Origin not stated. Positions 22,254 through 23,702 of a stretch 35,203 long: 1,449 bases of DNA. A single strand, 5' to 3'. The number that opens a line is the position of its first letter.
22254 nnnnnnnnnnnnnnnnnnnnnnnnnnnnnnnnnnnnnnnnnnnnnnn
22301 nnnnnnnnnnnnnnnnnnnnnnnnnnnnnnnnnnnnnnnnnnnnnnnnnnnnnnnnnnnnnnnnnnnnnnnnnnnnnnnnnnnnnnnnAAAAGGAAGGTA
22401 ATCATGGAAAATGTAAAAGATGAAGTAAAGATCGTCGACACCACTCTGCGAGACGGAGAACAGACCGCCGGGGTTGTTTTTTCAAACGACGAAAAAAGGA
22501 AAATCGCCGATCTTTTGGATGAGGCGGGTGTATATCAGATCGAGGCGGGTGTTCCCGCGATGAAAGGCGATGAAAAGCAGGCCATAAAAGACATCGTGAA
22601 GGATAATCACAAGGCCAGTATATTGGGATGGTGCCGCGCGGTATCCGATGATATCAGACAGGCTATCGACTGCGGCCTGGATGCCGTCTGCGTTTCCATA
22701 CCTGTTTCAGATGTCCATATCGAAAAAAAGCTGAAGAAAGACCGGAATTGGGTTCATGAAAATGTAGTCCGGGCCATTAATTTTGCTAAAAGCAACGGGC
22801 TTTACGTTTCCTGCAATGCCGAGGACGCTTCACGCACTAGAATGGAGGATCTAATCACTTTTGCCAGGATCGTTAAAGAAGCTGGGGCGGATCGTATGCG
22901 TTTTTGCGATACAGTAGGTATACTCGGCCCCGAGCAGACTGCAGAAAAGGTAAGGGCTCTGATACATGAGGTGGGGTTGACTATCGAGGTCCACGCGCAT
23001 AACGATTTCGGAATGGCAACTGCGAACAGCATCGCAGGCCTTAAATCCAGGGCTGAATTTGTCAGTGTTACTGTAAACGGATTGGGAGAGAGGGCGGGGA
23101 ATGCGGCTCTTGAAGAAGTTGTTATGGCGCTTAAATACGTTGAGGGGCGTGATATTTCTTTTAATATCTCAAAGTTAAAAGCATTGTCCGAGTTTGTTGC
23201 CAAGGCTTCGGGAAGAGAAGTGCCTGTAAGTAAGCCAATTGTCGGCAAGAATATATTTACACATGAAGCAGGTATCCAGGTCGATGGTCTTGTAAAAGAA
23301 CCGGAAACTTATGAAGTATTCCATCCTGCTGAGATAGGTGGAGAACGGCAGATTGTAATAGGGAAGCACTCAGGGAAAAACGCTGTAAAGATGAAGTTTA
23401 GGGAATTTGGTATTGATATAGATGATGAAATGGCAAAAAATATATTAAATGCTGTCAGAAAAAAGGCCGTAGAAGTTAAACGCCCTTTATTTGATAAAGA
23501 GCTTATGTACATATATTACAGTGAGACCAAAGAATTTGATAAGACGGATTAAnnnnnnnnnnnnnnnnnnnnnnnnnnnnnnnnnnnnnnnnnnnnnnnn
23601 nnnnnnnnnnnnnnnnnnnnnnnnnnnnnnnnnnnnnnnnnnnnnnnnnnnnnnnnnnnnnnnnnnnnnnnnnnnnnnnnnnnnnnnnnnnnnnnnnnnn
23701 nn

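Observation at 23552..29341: SdhA + SdhB::Nas-type molybdoenzyme fusion + NarK: candidate quinone-independent succinate:nitrate oxidoreductase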

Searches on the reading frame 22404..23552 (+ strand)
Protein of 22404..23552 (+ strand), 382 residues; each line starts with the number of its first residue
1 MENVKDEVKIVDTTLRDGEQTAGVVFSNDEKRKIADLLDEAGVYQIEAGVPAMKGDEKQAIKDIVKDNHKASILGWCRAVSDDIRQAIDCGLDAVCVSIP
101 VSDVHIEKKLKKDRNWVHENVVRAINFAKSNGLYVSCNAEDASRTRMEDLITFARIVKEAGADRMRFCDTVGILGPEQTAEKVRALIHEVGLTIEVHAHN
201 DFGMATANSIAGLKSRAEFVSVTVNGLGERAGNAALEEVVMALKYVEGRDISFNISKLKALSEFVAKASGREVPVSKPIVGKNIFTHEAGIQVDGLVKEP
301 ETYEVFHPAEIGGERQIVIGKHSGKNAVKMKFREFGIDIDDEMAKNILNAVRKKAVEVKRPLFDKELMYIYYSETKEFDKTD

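Call 7: search_protein_families(library=pfam, proteins=[window:22404-23552:+])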
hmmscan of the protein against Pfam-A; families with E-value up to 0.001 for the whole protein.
window:22404-23552:+ (382 aa): 2 families
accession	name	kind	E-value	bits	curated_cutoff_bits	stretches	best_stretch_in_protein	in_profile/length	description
PF00682.25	HMGL-like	-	2.5e-80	270.1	29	1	8-265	2-260/260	HMGL-like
PF22617.1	HCS_D2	-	2.3e-24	86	27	1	279-356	1-79/82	Homocitrate synthase post-HMGL domain-like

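Call 8: search_protein_families(library=ncbifam, proteins=[window:22404-23552:+])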
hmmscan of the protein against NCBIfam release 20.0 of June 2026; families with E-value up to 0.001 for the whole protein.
window:22404-23552:+ (382 aa): 29 families (the best 25 are shown)
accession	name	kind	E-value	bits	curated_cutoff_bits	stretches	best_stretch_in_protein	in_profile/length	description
TIGR02660.1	nifV_homocitr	equivalog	3.8e-148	493.6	462.9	1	8-371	2-365/365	homocitrate synthase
NF002085.0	PRK00915.1-2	subfamily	2.3e-123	412.6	517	1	3-379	9-384/504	2-isopropylmalate synthase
TIGR02090.1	LEU1_arch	subfamily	1.8e-121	405.7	484.75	1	8-355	1-348/363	isopropylmalate/citramalate/homocitrate synthases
NF041069.1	IPMS_Sufob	equivalog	5.3e-101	338.6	600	1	8-358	1-353/371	isopropylmalate synthase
TIGR02146.1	LysS_fung_arch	equivalog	3.3e-95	319.2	413.55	1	10-352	1-343/344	homocitrate synthase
NF002086.0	PRK00915.1-3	equivalog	2.7e-92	309.9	532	1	4-377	3-387/516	2-isopropylmalate synthase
NF002088.0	PRK00915.1-5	equivalog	8.3e-87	291.8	697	1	7-376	3-383/514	2-isopropylmalate synthase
NF002087.0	PRK00915.1-4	equivalog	1.5e-85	287.7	729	1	5-374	4-385/516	2-isopropylmalate synthase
TIGR00973.1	leuA_bact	equivalog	5.9e-84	282.3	598.7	1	8-377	2-382/494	2-isopropylmalate synthase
NF002084.0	PRK00915.1-1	equivalog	1.1e-68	232.1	748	1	5-376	2-384/523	2-isopropylmalate synthase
TIGR00977.1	citramal_synth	equivalog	9.2e-51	172.7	450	1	8-351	2-362/526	citramalate synthase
NF042433.1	CitmalDyn_Leptosp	equivalog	6.7e-49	166.8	950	1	1-352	1-362/514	(R)-citramalate synthase CimA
NF042434.1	IPMS_Lepto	equivalog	2.6e-45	155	500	1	6-355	4-370/374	2-isopropylmalate synthase LeuA2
NF006049.0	PRK08195.1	subfamily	2.4e-26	92.6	229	1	4-263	4-264/344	4-hyroxy-2-oxovalerate/4-hydroxy-2-oxopentanoic acid aldolase,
TIGR03217.1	4OH_2_O_val_ald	equivalog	5.3e-25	88.3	286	1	7-263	2-259/334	4-hydroxy-2-oxovalerate aldolase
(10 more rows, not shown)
